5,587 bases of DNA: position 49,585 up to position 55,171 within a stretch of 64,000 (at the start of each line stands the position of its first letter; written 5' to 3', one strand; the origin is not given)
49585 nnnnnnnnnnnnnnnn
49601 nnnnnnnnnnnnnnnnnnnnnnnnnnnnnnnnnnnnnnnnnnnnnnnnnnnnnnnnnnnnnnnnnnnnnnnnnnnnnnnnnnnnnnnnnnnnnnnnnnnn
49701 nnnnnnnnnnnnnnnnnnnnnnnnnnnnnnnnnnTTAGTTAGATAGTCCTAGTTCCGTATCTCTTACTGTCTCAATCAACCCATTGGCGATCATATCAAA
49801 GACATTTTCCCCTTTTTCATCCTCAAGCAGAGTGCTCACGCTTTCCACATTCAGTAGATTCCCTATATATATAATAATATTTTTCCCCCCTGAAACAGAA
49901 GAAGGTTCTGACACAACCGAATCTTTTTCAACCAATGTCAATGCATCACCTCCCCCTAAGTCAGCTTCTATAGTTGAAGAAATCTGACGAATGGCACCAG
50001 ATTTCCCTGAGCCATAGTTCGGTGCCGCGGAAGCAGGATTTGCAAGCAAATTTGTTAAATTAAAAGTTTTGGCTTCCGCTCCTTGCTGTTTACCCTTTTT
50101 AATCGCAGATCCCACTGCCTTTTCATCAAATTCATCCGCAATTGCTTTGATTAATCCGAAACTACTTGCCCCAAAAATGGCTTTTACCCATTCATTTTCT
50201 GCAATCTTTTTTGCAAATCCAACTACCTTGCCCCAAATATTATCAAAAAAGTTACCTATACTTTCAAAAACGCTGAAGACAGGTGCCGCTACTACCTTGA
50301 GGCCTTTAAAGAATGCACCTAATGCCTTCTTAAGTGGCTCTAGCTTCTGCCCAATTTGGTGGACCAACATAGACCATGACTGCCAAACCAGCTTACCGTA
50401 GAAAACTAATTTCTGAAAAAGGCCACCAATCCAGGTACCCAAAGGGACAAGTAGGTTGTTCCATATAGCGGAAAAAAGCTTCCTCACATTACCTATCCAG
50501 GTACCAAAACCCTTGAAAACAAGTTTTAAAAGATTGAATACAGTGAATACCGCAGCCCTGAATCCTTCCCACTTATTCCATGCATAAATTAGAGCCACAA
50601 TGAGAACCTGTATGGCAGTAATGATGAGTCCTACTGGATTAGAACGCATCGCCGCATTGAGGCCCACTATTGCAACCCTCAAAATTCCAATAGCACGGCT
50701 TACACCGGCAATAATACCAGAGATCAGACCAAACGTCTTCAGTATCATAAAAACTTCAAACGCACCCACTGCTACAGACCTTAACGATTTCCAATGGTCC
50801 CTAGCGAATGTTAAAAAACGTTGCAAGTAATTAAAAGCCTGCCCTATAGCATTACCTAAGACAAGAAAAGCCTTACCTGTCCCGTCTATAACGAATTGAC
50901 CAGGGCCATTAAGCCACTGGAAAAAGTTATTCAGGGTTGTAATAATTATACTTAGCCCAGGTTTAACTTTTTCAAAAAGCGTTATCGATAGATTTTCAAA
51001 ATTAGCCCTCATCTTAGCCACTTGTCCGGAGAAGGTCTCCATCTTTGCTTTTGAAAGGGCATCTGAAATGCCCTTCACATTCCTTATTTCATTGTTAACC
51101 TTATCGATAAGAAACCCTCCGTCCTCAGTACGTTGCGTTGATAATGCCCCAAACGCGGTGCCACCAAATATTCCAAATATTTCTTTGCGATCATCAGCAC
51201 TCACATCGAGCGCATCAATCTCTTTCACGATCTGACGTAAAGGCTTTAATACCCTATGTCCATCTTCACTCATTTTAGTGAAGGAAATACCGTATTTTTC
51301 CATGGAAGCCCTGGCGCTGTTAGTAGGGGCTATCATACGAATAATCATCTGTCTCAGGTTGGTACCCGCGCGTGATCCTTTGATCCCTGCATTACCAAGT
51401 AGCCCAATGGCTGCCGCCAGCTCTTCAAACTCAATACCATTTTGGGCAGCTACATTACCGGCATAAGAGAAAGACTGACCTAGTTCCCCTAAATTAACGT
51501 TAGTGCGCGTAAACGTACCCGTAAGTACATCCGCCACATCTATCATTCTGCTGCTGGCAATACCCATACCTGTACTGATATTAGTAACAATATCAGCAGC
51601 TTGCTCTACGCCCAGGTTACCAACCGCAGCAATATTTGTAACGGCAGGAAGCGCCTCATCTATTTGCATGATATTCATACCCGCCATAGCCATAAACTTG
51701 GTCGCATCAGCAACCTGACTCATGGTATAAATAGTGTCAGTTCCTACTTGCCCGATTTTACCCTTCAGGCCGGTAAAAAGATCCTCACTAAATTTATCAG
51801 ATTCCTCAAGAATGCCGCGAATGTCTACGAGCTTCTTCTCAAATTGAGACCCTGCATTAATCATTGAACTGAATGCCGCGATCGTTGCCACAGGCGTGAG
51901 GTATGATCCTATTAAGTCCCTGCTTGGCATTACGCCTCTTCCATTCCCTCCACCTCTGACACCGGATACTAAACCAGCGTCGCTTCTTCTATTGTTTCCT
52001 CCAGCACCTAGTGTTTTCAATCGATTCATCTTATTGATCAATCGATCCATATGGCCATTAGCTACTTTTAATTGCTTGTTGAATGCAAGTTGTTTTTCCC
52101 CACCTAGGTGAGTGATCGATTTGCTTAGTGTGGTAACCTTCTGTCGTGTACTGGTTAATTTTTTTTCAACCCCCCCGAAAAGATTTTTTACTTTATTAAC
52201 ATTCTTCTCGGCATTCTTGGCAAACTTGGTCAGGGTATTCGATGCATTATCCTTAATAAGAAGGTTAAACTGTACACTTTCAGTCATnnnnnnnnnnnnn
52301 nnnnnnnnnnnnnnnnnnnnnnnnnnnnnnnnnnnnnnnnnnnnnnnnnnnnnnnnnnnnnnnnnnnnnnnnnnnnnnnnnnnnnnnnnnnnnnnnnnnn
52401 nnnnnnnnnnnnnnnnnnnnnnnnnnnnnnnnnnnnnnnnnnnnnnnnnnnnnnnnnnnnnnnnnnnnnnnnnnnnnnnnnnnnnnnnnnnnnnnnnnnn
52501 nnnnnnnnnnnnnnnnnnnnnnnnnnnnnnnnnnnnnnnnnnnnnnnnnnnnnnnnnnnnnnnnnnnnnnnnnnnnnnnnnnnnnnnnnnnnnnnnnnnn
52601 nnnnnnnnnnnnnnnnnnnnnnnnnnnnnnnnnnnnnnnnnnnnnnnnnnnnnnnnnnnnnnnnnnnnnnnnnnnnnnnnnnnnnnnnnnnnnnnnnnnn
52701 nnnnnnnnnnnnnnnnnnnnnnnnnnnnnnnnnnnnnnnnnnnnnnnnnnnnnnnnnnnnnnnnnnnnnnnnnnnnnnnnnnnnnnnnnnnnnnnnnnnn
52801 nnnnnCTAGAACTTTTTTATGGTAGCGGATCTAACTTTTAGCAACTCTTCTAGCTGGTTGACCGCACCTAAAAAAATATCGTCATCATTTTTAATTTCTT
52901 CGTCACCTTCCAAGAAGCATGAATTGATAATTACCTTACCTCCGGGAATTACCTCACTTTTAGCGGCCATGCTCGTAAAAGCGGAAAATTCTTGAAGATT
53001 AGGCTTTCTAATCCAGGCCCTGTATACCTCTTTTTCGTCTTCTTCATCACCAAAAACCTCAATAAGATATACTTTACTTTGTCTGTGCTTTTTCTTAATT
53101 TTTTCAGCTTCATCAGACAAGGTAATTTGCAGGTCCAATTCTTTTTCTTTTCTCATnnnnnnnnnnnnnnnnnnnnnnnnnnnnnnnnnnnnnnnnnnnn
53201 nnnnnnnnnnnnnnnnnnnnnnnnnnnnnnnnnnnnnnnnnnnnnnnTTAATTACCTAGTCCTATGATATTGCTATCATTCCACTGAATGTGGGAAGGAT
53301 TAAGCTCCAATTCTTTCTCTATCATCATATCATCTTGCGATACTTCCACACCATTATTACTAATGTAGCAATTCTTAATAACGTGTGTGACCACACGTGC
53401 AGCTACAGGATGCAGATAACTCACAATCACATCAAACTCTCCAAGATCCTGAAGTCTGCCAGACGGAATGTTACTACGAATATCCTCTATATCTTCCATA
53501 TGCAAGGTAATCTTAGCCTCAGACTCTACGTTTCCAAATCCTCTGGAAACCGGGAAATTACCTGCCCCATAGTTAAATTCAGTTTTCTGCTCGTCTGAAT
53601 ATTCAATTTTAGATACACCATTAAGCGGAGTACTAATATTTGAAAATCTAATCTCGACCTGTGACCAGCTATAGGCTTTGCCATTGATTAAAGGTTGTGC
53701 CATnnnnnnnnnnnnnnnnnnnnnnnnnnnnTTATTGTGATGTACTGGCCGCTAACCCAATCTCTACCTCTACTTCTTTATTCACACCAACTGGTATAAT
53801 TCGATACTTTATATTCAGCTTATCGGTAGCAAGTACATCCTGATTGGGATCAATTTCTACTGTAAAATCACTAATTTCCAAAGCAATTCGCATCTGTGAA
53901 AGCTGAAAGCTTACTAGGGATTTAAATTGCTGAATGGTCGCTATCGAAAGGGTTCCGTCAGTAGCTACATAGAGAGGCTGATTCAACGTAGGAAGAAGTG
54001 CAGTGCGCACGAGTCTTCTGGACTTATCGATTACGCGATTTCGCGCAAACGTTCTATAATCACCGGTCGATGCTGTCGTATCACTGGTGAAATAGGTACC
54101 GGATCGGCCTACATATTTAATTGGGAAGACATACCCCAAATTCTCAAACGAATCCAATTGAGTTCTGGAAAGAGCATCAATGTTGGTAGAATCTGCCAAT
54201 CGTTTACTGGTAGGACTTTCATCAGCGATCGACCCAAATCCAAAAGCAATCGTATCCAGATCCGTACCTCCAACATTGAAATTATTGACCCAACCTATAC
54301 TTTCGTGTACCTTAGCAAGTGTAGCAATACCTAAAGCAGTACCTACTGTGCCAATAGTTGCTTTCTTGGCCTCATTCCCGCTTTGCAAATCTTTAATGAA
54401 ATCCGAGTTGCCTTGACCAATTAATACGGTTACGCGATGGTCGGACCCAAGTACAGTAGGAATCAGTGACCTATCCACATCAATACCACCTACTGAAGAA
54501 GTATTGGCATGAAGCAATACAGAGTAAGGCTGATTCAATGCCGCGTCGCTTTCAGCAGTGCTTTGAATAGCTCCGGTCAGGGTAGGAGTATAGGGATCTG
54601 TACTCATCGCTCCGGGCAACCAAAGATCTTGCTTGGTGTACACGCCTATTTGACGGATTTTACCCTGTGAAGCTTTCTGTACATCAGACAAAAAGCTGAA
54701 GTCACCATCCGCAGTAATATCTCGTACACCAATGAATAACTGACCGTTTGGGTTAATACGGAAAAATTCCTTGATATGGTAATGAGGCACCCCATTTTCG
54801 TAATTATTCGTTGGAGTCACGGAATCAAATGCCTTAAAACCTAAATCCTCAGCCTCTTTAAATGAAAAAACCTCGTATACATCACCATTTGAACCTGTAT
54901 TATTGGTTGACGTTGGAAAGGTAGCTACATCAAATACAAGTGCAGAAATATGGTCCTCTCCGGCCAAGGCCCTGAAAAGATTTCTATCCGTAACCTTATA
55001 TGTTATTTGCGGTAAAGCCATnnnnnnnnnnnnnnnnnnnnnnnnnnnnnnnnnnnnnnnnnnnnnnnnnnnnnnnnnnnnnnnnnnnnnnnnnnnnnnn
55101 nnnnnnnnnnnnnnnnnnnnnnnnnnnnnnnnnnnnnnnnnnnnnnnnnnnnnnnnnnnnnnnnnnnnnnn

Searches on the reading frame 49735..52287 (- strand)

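Call 8: search_protein_families(library=phrogs, proteins=[window:49735-52287:-], max_evalue=0.001)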
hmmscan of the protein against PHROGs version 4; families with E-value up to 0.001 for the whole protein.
window:49735-52287:- (850 aa): 27 families (the best 25 are shown)
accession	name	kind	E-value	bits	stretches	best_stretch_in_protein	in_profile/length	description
phrog_1533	-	tail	2.4e-65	221.9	1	21-573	165-672/1688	tail length tape measure protein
phrog_28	-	tail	1.1e-63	217.3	1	28-713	193-710/1228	tail length tape measure protein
phrog_1272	-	tail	6.9e-63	214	1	136-725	252-869/1606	tail length tape measure protein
phrog_991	-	tail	1e-62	213.3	1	23-735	148-838/1966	tail length tape measure protein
phrog_4704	-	tail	1.9e-49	169.9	1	134-461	207-527/625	tail length tape measure protein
phrog_5218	-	unknown function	1.4e-43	150.4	1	20-569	130-658/1599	-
phrog_9696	-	tail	9.9e-43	147.1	1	116-426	65-362/1415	tail length tape measure protein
phrog_58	-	tail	2.8e-37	129.7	1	19-787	188-896/1544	tail length tape measure protein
phrog_19074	-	unknown function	4.5e-37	128.5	1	140-452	149-455/1384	-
phrog_167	-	tail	8.5e-34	117.5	1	22-738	160-811/1555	tail length tape measure protein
phrog_5493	-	tail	6.7e-32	111.8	1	180-773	100-679/1102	tail length tape measure protein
phrog_16692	-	unknown function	1.8e-31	110.4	1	12-454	75-497/1107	-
phrog_1293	-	tail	3.1e-28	99.2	1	18-573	40-627/1424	tail length tape measure protein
phrog_37649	-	tail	9e-28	97.1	1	125-576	436-861/2006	tail length tape measure protein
phrog_28420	-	tail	1.2e-24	87.5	1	174-486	82-370/906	tail length tape measure protein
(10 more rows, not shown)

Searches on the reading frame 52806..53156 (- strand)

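Call 8: search_protein_families(library=phrogs, proteins=[window:52806-53156:-], max_evalue=0.001)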
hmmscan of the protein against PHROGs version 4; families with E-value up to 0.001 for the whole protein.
window:52806-53156:- (116 aa): 1 family
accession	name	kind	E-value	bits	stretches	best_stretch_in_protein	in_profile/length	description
phrog_19076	-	unknown function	3.5e-18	66.6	1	17-115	13-100/101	-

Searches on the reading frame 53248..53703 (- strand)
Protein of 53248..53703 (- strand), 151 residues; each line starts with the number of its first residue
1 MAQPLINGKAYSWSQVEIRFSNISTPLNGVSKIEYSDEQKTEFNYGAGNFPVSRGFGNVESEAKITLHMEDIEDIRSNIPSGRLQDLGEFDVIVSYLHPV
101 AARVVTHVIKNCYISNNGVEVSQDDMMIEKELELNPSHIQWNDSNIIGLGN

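Call 8: search_protein_families(library=phrogs, proteins=[window:53248-53703:-], max_evalue=0.001)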
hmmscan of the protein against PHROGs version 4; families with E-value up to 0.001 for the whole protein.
window:53248-53703:- (151 aa): 2 families
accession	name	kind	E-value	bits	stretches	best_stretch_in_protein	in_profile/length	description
phrog_9206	-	head and packaging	3.3e-16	60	1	5-144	19-165/501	major head protein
phrog_4579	-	tail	1.4e-14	55.2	1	6-134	5-133/144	tail protein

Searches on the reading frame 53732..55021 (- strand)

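Call 8: search_protein_families(library=phrogs, proteins=[window:53732-55021:-], max_evalue=0.001)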
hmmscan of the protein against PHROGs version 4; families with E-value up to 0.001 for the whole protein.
window:53732-55021:- (429 aa): 1 family
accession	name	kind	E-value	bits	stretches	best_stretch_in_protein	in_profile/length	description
phrog_907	-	tail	4e-30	106.2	1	204-427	183-374/376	tail sheath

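Call 22: search_protein_families(library=pfam, proteins=[window:53732-55021:-], max_evalue=0.01)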
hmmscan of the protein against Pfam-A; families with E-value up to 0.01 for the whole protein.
window:53732-55021:- (429 aa): 1 family
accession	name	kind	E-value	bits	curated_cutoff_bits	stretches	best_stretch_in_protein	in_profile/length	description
PF10758.14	DUF2586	-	1.4e-26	94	26.4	1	193-425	182-383/386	Protein of unknown function (DUF2586)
